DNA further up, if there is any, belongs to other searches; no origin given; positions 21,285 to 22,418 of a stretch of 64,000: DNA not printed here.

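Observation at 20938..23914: Four-gene cluster: Cys-rich protein, compact radical SAM enzyme, XRE regulator with TM, membrane protein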

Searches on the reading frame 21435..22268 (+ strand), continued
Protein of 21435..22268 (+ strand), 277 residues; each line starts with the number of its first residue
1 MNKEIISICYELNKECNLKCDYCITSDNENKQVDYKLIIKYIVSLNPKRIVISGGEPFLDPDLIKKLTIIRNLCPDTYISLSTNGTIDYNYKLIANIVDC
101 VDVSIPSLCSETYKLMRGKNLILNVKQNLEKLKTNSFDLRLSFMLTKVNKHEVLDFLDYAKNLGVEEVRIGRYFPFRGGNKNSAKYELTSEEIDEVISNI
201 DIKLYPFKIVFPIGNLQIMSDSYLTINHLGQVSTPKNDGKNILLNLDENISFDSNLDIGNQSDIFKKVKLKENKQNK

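Call 76: search_protein_families(library=ncbifam, proteins=[L003:5957-7153:+, L001:184-1521:+, L006:2000-2644:+, L003:2854-4869:+, L001:5853-6530:+, L003:2240-2752:+, L001:8895-9284:+, L222:7299-7997:+, L222:13407-15491:+], max_evalue=0.001)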
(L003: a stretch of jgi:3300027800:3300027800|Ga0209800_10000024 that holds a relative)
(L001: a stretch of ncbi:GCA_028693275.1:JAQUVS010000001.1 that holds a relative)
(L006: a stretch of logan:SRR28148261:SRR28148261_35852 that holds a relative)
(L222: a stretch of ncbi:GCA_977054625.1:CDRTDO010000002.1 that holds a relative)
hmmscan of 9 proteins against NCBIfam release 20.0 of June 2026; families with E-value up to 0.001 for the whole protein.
L003:5957-7153:+ (398 aa): 8 families
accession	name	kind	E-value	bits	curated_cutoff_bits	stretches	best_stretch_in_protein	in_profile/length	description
NF002495.0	PRK01827.1-1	equivalog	1.3e-49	169.2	327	2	160-296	100-240/279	thymidylate synthase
NF002497.0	PRK01827.1-3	equivalog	2.3e-42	145.2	327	2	181-316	113-247/264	thymidylate synthase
NF002496.0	PRK01827.1-2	equivalog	5.5e-40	137.4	325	1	19-320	3-305/318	thymidylate synthase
TIGR03284.1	thym_sym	equivalog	1.1e-39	136.4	108.35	1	23-316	2-279/296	thymidylate synthase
NF002499.0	PRK01827.1-5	equivalog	4.3e-32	111.4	405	2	181-316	113-247/264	thymidylate synthase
NF010393.0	PRK13821.1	equivalog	1.9e-25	89.6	576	1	22-290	2-270/323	thymidylate synthase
NF002498.0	PRK01827.1-4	equivalog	2.2e-18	66.6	427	2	180-291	126-238/283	thymidylate synthase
TIGR03283.1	thy_syn_methano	equivalog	8.4e-09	35.2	174.55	1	115-281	90-198/201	thymidylate synthase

L001:184-1521:+ (445 aa): 8 families
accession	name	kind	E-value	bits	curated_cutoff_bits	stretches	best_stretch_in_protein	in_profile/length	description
NF002496.0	PRK01827.1-2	equivalog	4.7e-44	150.7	325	1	19-317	3-287/318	thymidylate synthase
TIGR03284.1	thym_sym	equivalog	1e-42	146.4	108.35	1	23-314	2-262/296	thymidylate synthase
NF002497.0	PRK01827.1-3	equivalog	1.3e-42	146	327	2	197-319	114-235/264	thymidylate synthase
NF002495.0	PRK01827.1-1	equivalog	2.3e-42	145.4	327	2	176-320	100-248/279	thymidylate synthase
NF002499.0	PRK01827.1-5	equivalog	2.5e-35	122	405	2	197-310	114-226/264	thymidylate synthase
NF010393.0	PRK13821.1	equivalog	7.7e-27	94.1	576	1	23-318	3-282/323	thymidylate synthase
NF002498.0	PRK01827.1-4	equivalog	3.2e-16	59.5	427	1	182-317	105-248/283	thymidylate synthase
TIGR03283.1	thy_syn_methano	equivalog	3.4e-06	26.7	174.55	1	108-297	21-198/201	thymidylate synthase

L006:2000-2644:+ (214 aa): 2 families
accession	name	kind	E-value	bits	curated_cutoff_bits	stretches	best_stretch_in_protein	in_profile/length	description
NF005519.0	PRK07152.1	equivalog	4.8e-05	22.4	315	0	33-134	198-310/361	nicotinate-nucleotide adenylyltransferase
TIGR00488.1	TIGR00488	equivalog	0.00095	19.1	70.15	0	100-149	90-135/173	bis(5'-nucleosyl)-tetraphosphatase (symmetrical) YqeK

L003:2854-4869:+ (671 aa): 0 families

L001:5853-6530:+ (225 aa): 0 families

L003:2240-2752:+ (170 aa): 7 families
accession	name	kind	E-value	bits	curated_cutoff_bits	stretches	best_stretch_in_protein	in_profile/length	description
NF001299.0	PRK00241.1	equivalog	4.3e-07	29.7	158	1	27-74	141-192/263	NAD(+) diphosphatase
TIGR00586.1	mutt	equivalog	7.4e-05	22.8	97.9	1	41-73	32-64/129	8-oxo-dGTP diphosphatase MutT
NF008044.0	PRK10776.1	equivalog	9.4e-05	22.3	148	1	40-75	30-65/130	8-oxo-dGTP diphosphatase MutT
NF006530.0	PRK08999.1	equivalog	0.00041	19.5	245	1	45-83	37-73/315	Nudix family hydrolase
TIGR02705.1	nudix_YtkD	equivalog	0.00059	19.4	154.4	1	26-74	29-78/156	RNA deprotection pyrophosphohydrolase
NF003785.0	PRK05379.1-1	equivalog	0.00088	18.6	418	0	39-123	226-309/347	bifunctional nicotinamide-nucleotide adenylyltransferase/Nudix hydroxylase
TIGR00052.1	TIGR00052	subfamily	0.00097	18.8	79.55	0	44-76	83-115/188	nudix-type nucleoside diphosphatase, YffH/AdpP family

L001:8895-9284:+ (129 aa): 20 families
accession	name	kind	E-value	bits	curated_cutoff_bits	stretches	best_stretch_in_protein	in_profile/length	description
NF006530.0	PRK08999.1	equivalog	1.1e-26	93.6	245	1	1-124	3-128/315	Nudix family hydrolase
NF007834.0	PRK10546.1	equivalog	1.3e-25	89.8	156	1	1-122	1-123/135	pyrimidine (deoxy)nucleoside triphosphate diphosphatase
TIGR00586.1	mutt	equivalog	4.5e-24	84.9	97.9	1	1-125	2-128/129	8-oxo-dGTP diphosphatase MutT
NF008044.0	PRK10776.1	equivalog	1e-21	77.1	148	1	1-126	1-128/130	8-oxo-dGTP diphosphatase MutT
NF001936.0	PRK00714.1-3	equivalog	2.3e-09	37.3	118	1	14-83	22-90/155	RNA pyrophosphohydrolase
NF001299.0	PRK00241.1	equivalog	1.2e-07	31.5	158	1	10-118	141-245/263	NAD(+) diphosphatase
TIGR02705.1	nudix_YtkD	equivalog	1.2e-07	31.4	154.4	1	31-87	47-103/156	RNA deprotection pyrophosphohydrolase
NF012016.0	PRK15472.1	equivalog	2.6e-07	30.4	95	1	3-64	3-66/141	nucleoside triphosphatase NudI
NF052459.1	OxoGTPPhMutT1Mycb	equivalog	2.8e-07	29.9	475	1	31-107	31-108/292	8-oxo-(d)GTP phosphatase MutT1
NF001937.0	PRK00714.1-4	equivalog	7.6e-06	25.7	139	1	7-66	12-68/161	RNA pyrophosphohydrolase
NF001938.0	PRK00714.1-5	equivalog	8.7e-06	25.2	116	1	8-78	18-96/172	RNA pyrophosphohydrolase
NF003787.0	PRK05379.1-4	equivalog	1.1e-05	24.5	449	1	4-57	209-261/346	bifunctional nicotinamide-nucleotide adenylyltransferase/Nudix hydroxylase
NF003791.0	PRK05379.2-3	equivalog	6e-05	22.4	409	1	5-99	204-305/340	bifunctional nicotinamide-nucleotide adenylyltransferase/Nudix hydroxylase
NF006961.0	PRK09438.1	equivalog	6.2e-05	22.5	103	0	17-116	22-126/151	dihydroneopterin triphosphate diphosphatase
NF003786.0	PRK05379.1-2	equivalog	8.6e-05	21.9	397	1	5-57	220-271/354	bifunctional nicotinamide-nucleotide adenylyltransferase/Nudix hydroxylase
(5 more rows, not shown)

L222:7299-7997:+ (232 aa): 0 families

L222:13407-15491:+ (694 aa): 4 families
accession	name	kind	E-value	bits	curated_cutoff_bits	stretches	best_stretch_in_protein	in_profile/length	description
NF002205.0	PRK01096.1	equivalog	2.3e-08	33.5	439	1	33-109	42-124/444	deoxyguanosinetriphosphate triphosphohydrolase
TIGR01353.1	dGTP_triPase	subfamily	3.2e-07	30.2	152.35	1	26-109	18-96/389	dGTP triphosphohydrolase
NF003701.1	PRK05318.1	subfamily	8.1e-05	21.7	383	1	19-109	26-112/426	anti-phage deoxyguanosine triphosphatase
NF041026.1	antiphage_dGTPase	exception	0.00034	19.9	400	1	23-109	29-110/425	anti-phage deoxyguanosine triphosphatase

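Call 78: fold_search(model_id=the predicted structure, library=pdb)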
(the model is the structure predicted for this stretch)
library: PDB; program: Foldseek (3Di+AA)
matches with E <= 10: 1530; with E <= 0.001: 162
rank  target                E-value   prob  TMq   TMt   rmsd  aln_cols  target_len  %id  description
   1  6q2p_B                3.6e-15  1.00  0.73  0.69   3.2       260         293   18  Crystal structure of mouse viperin bound to cytidine triphosphate and S-adenosylhomocysteine (released 2020-01-22)
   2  6q2p_A                4.8e-15  1.00  0.73  0.69   3.2       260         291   18  Crystal structure of mouse viperin bound to cytidine triphosphate and S-adenosylhomocysteine (released 2020-01-22)
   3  6q2q_A                9.6e-15  1.00  0.74  0.71   2.8       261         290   19  Crystal structure of mouse viperin bound to uridine triphosphate and S-adenosylhomocysteine (released 2020-01-22)
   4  9dfn                  1.6e-14  1.00  0.74  0.72   2.9       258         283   17  X-ray crystal structure of the second viperin-like enzyme from Trichoderma virens with bound CTP and SAM (released 2025-02-19)
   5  9dfw_C                1.7e-14  1.00  0.71  0.70   3.4       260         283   17  X-ray crystal structure of an engineered Viperin-like enzyme from T. virens with bound CTP and SAM (released 2025-02-12)
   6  9dgw_C                3.7e-14  1.00  0.71  0.71   2.8       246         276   17  X-ray crystal structure of the Viperin-like enzyme from T. virens with bound CTP and SAM (released 2025-02-12)
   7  9dfw_B                4.2e-14  1.00  0.71  0.68   3.3       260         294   17  X-ray crystal structure of an engineered Viperin-like enzyme from T. virens with bound CTP and SAM (released 2025-02-12)
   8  9dfw_A                6.5e-14  1.00  0.72  0.70   3.3       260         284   18  X-ray crystal structure of an engineered Viperin-like enzyme from T. virens with bound CTP and SAM (released 2025-02-12)
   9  9dfu                  1.2e-13  1.00  0.74  0.73   2.8       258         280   18  X-ray crystal structure of the second Viperin-like enzyme from T. virens variant F40H with bound CTP and SAM (released 2025-02-19)
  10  6q2q_B                1.3e-13  1.00  0.75  0.72   2.6       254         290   18  Crystal structure of mouse viperin bound to uridine triphosphate and S-adenosylhomocysteine (released 2020-01-22)
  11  5vsl_A                1.5e-13  1.00  0.71  0.75   3.3       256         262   19  Crystal structure of viperin with bound [4Fe-4S] cluster and S-adenosylhomocysteine (SAH) (released 2017-06-14)
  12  9dgw_B                1.5e-13  1.00  0.73  0.72   2.8       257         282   18  X-ray crystal structure of the Viperin-like enzyme from T. virens with bound CTP and SAM (released 2025-02-12)
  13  7n7h                  2.1e-13  1.00  0.71  0.69   3.4       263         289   18  X-ray crystal structure of Viperin-like enzyme from Nematostella vectensis (released 2021-07-07)
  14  5vsm_A                4.4e-13  1.00  0.72  0.77   3.3       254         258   19  Crystal structure of viperin with bound [4Fe-4S] cluster, 5'-deoxyadenosine, and L-methionine (released 2017-06-14)
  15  9dgw_A                5.3e-13  1.00  0.73  0.72   2.9       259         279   17  X-ray crystal structure of the Viperin-like enzyme from T. virens with bound CTP and SAM (released 2025-02-12)
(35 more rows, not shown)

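Call 87: search_solved_structures(query=A3, max_evalue=1)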
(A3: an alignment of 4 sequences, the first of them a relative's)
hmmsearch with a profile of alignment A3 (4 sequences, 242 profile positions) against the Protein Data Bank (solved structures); distinct sequences matched with E-value up to 1: 2.
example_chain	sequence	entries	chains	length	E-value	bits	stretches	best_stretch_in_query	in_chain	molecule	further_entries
4wby_A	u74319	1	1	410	0.55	12.8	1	45-83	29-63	Poly A polymerase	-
7fgq_A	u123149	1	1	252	0.78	12.3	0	118-145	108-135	dTMP kinase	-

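Call 88: search_solved_structures(query=L145:5850-7409:+, max_evalue=0.001)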
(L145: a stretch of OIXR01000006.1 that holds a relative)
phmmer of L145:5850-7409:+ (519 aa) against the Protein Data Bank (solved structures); distinct sequences matched with E-value up to 0.001: 17.
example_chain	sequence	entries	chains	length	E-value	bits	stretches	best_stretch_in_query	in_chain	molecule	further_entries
4x9e_A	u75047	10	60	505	7e-63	216.3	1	20-510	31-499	Deoxyguanosinetriphosphate triphosphohydrolase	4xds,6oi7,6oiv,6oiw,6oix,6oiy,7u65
7w1f_A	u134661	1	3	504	7e-63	216.3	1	20-418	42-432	Probable deoxyguanosinetriphosphate triphosphohydrolase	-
9p8t_A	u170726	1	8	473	6.4e-43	150.4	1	19-403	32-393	DNTP triphosphohydrolase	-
9p8s_A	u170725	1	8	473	6.8e-43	150.3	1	19-403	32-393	DNTP triphosphohydrolase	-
9p8v_A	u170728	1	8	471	9.7e-41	143.2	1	19-403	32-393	DNTP triphosphohydrolase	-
9p8u_A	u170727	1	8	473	9.9e-41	143.2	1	19-403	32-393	DNTP triphosphohydrolase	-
2pgs_A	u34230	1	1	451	6.3e-40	140.6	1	13-281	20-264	Putative deoxyguanosinetriphosphate triphosphohydrolase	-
3bg2_A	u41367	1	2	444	1.4e-36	129.5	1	21-401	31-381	DGTP triphosphohydrolase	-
7tu0_A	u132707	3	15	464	1.1e-35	126.6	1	21-402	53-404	dGTP triphosphohydrolase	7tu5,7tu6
7tu1_A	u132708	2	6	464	6.6e-35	124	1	21-401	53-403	dGTP triphosphohydrolase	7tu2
7tu7_A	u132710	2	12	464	2.6e-34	122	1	21-402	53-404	dGTP triphosphohydrolase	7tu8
7tu3_A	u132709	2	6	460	2.7e-32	115.4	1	21-401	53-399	dGTP triphosphohydrolase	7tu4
9p8w_A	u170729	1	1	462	3.8e-24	88.5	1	6-121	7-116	Deoxyguanosinetriphosphate triphosphohydrolase-like protein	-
9vwa_A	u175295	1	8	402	1.3e-22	83.5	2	8-119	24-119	Deoxyguanosinetriphosphate triphosphohydrolase-like protein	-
9vwc_A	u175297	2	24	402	1.9e-21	79.6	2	8-119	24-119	Deoxyguanosinetriphosphate triphosphohydrolase-like protein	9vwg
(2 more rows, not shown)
